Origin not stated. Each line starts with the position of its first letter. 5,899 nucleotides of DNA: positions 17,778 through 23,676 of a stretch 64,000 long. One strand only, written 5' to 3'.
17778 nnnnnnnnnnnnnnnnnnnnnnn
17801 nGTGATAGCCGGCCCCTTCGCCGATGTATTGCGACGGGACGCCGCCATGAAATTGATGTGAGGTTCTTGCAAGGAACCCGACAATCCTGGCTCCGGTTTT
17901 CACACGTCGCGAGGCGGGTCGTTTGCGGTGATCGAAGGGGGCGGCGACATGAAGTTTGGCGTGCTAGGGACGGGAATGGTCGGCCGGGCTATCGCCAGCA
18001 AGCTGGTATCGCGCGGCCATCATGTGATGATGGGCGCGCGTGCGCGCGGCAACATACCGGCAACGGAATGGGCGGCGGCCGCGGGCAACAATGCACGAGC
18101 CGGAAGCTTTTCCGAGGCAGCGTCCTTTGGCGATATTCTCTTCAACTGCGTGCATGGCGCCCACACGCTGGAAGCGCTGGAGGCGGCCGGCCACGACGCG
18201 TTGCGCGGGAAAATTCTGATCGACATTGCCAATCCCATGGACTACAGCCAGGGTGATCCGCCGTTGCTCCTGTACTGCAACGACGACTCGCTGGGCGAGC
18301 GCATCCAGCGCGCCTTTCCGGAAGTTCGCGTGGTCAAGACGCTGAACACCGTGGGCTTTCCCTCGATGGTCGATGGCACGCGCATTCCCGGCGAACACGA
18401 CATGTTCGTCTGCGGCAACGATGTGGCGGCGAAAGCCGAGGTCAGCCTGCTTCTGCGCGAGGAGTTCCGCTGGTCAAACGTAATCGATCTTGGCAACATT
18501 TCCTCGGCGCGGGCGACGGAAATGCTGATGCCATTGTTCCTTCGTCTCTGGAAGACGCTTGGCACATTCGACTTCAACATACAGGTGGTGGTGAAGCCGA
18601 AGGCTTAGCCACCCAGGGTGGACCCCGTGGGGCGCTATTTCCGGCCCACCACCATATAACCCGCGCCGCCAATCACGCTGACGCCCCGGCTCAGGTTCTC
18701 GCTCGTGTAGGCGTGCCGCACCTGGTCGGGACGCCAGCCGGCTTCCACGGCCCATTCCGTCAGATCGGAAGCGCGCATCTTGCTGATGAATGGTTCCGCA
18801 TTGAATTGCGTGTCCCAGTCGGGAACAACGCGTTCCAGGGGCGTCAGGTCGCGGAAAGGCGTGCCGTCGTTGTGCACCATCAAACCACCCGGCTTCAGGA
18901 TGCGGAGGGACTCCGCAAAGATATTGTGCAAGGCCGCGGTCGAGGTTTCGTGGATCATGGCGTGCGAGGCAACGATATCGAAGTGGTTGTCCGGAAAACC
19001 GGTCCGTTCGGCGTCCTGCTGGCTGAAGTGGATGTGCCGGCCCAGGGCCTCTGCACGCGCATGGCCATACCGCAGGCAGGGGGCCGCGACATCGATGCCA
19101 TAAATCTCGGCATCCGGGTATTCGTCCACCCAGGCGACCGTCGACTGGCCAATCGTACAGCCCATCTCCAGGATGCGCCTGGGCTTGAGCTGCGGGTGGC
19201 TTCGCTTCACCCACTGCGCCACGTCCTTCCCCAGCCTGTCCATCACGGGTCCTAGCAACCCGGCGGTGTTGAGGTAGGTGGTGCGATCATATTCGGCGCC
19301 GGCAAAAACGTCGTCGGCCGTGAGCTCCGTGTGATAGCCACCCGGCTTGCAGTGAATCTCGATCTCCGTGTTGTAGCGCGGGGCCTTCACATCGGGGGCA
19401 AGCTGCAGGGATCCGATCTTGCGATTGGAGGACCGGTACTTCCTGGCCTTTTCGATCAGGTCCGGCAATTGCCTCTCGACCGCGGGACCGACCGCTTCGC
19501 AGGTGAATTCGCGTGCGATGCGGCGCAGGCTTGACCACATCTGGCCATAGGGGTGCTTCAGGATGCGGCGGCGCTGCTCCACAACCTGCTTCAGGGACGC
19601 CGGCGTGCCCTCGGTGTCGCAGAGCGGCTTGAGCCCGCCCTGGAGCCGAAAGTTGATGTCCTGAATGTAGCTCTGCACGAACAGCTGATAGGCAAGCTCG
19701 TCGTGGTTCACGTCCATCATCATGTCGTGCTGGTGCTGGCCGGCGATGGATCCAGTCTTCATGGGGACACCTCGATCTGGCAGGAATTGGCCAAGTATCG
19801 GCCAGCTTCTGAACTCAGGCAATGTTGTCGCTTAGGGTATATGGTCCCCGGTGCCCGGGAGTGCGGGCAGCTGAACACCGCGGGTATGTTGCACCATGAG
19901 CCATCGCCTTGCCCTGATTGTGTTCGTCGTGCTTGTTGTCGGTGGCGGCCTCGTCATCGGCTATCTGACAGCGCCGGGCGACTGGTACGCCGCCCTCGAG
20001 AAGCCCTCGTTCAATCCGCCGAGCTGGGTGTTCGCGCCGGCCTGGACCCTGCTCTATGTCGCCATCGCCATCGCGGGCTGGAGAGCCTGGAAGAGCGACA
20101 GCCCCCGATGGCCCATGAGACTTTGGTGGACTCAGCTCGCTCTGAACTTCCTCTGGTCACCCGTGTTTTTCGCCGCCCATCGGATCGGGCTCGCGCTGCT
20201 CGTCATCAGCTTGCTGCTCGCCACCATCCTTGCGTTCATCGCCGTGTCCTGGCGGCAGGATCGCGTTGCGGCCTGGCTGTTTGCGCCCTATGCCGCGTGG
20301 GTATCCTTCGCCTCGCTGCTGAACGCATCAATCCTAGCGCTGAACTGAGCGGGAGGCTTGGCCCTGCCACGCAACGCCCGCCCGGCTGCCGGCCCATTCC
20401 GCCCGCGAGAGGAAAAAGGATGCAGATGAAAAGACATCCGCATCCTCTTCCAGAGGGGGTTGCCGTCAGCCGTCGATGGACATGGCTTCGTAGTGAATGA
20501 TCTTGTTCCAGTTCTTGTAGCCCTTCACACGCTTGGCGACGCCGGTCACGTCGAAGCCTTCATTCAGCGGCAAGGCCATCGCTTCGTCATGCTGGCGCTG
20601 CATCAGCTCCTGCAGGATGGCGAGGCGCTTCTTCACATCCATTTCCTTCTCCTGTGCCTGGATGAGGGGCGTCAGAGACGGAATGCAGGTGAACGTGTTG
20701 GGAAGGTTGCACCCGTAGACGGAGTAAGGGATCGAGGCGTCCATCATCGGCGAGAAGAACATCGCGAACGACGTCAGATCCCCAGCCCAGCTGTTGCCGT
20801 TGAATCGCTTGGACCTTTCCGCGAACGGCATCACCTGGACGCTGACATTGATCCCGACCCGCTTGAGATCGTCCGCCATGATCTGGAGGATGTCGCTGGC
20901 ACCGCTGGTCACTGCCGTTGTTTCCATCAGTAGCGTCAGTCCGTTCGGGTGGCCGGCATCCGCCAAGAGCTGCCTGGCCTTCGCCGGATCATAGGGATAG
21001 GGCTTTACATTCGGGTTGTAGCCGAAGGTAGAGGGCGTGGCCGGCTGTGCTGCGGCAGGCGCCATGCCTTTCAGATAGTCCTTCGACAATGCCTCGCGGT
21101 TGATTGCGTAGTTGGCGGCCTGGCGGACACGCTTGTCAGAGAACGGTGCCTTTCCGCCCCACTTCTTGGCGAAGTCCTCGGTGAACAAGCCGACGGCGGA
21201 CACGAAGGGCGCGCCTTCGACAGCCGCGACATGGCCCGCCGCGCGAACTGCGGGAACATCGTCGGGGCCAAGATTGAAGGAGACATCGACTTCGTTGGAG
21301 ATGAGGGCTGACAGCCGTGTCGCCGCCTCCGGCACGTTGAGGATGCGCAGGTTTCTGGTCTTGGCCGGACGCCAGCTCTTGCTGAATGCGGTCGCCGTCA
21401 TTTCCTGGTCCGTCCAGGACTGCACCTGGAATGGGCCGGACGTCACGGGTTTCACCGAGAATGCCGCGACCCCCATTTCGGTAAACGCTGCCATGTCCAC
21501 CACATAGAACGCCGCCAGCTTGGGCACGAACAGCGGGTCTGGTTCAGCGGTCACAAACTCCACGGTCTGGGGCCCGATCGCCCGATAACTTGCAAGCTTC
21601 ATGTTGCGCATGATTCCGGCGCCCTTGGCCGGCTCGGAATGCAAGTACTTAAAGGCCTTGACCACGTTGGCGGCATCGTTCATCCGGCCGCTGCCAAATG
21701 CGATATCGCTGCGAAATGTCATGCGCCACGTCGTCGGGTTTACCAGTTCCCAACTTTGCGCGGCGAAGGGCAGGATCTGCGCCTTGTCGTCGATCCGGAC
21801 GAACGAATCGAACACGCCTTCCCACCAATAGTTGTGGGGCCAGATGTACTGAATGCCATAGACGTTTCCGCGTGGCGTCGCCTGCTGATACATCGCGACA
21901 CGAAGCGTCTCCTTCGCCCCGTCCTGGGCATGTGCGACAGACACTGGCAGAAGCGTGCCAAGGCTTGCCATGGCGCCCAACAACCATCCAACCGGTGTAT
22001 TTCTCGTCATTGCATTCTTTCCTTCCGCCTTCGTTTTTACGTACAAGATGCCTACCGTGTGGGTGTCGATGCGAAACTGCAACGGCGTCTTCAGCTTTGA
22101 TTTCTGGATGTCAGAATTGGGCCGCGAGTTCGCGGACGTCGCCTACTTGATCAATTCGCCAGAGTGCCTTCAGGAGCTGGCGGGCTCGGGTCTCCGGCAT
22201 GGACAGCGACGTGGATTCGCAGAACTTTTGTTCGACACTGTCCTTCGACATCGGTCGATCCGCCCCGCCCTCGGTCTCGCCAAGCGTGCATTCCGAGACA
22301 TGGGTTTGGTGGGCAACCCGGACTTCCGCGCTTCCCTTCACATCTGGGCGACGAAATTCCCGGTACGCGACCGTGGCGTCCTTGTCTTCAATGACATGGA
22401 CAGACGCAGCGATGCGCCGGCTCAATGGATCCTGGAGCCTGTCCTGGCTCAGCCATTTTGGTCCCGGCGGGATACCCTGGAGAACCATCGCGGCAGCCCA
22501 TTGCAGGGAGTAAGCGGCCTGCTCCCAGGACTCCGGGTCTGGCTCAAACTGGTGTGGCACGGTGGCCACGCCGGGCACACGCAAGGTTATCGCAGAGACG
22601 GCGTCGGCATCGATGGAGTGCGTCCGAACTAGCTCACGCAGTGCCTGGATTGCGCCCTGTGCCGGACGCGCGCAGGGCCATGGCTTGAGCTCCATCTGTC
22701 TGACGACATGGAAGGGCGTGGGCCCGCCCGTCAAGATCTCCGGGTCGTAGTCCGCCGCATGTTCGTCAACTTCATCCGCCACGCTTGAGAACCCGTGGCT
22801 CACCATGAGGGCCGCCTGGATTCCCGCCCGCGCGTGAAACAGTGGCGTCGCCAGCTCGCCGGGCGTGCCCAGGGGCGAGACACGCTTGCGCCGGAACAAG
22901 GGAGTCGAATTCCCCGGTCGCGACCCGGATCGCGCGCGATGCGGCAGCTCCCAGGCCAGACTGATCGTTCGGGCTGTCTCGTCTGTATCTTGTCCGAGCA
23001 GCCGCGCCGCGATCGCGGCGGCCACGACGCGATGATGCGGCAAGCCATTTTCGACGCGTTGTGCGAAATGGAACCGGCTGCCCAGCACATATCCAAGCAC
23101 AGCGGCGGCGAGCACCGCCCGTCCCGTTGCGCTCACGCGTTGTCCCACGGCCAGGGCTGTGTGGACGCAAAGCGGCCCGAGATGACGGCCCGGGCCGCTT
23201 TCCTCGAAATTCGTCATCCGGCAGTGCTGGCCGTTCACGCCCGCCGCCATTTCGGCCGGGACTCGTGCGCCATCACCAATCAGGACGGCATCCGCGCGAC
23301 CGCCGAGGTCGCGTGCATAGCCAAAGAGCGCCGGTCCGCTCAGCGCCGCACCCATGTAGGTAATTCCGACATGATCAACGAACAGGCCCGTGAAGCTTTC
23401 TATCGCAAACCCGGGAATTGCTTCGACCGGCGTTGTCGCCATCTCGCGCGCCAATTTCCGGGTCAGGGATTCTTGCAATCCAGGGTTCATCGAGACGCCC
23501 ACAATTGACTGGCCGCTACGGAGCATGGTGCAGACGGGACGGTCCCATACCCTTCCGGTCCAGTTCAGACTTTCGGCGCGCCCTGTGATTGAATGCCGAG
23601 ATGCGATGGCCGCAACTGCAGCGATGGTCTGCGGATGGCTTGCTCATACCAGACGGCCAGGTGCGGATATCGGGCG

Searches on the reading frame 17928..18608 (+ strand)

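Call 7: search_protein_families(library=pfam, proteins=[window:17928-18608:+])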
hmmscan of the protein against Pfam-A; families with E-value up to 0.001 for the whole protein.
window:17928-18608:+ (226 aa): 2 families
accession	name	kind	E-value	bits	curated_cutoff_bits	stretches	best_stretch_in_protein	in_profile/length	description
PF03807.23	F420_oxidored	-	8.5e-17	62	21.6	1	9-103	1-94/94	NADP oxidoreductase coenzyme F420-dependent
PF03446.21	NAD_binding_2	-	0.00016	22.1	21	1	9-102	1-94/161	NAD binding domain of 6-phosphogluconate dehydrogenase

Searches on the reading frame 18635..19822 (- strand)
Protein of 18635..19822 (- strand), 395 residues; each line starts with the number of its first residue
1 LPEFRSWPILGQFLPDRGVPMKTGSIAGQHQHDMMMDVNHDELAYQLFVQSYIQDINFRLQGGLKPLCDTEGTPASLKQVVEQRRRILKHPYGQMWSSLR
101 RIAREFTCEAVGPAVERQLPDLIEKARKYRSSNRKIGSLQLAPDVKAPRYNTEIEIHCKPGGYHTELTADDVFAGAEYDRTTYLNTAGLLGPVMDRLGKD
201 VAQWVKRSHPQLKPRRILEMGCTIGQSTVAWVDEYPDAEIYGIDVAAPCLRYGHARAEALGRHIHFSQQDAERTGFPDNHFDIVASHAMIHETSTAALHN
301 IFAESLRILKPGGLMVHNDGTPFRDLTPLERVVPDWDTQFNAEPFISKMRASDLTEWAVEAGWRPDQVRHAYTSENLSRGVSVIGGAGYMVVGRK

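Call 7: search_protein_families(library=pfam, proteins=[window:18635-19822:-])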
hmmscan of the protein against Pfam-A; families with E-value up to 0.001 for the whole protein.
window:18635-19822:- (395 aa): 8 families
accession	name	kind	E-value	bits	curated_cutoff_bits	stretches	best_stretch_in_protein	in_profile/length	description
PF13649.12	Methyltransf_25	-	1.6e-18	67.6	27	1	217-313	1-97/97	Methyltransferase domain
PF08241.18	Methyltransf_11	-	4.3e-16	59.8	21.2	1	218-316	1-94/95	Methyltransferase domain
PF13847.12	Methyltransf_31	-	4.8e-12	46.2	27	1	216-321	6-113/145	Methyltransferase domain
PF13489.12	Methyltransf_23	-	4e-11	43.4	27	1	200-366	8-162/164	Methyltransferase domain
PF08242.18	Methyltransf_12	-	3e-09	37.9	30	1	218-314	1-97/98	Methyltransferase domain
PF05175.20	MTS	-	8.8e-07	29.2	23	1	213-326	31-149/170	Methyltransferase small domain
PF01209.24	Ubie_methyltran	-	2.2e-06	27.7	20.1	1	205-318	39-152/233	ubiE/COQ5 methyltransferase family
PF02353.26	CMAS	-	0.00029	20.7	27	1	215-317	64-164/273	Mycolic acid cyclopropane synthetase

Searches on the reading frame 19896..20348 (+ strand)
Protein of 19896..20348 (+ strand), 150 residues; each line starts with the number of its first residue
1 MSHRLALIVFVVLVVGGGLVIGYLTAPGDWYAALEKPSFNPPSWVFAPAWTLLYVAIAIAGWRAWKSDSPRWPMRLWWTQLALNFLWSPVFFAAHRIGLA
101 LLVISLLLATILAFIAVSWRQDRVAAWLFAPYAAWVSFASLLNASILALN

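Call 54: search_protein_families(library=pfam, proteins=[window:19896-20348:+])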
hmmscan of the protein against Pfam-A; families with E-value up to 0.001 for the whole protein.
window:19896-20348:+ (150 aa): 1 family
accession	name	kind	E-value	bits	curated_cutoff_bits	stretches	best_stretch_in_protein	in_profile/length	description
PF03073.20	TspO_MBR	-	2.5e-44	151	24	1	10-146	1-143/145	TspO/MBR family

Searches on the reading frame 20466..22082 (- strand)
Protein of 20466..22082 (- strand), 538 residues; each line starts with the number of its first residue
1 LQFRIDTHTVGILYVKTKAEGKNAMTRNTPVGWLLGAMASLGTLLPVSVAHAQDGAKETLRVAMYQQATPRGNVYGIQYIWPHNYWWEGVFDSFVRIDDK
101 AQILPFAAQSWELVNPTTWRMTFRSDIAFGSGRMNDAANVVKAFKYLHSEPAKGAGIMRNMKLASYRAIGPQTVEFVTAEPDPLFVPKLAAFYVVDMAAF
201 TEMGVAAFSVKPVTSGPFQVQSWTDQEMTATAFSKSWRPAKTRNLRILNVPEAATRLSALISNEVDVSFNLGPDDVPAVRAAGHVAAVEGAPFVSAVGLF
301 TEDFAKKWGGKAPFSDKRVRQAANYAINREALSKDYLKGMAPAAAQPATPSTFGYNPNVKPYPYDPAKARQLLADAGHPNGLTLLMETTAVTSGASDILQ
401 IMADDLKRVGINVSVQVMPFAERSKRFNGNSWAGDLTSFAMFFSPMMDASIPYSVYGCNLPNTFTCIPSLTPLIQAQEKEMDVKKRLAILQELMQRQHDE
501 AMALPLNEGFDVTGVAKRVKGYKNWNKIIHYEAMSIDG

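Call 7: search_protein_families(library=pfam, proteins=[window:20466-22082:-])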
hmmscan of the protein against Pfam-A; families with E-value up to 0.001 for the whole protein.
window:20466-22082:- (538 aa): 1 family
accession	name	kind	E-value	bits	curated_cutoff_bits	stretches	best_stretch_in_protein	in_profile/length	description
PF00496.27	SBP_bac_5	-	2.5e-57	195.1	32.4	1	104-432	3-339/368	Bacterial extracellular solute-binding proteins, family 5 Middle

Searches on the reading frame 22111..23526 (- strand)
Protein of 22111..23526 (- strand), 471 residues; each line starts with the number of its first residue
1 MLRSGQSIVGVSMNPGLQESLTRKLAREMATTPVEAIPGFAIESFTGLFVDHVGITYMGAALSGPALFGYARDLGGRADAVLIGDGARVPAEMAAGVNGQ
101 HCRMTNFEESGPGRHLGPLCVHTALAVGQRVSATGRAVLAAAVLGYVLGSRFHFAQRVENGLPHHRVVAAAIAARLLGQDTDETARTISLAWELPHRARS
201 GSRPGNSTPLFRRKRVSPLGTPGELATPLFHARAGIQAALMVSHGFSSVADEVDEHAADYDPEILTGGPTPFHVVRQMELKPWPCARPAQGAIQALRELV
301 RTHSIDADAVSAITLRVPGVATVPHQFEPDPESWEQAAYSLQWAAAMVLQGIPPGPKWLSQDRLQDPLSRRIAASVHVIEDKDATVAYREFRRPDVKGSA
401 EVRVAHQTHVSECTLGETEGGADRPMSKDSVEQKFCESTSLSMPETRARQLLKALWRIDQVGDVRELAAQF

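Call 7: search_protein_families(library=pfam, proteins=[window:22111-23526:-])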
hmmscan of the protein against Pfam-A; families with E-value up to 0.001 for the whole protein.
window:22111-23526:- (471 aa): 2 families
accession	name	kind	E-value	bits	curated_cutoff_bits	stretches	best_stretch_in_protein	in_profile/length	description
PF19305.4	MmgE_PrpD_C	-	8e-21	75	32.1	1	283-456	1-171/173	MmgE/PrpD C-terminal domain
PF03972.19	MmgE_PrpD_N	-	4.7e-15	55.9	32.1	1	24-248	2-220/244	MmgE/PrpD N-terminal domain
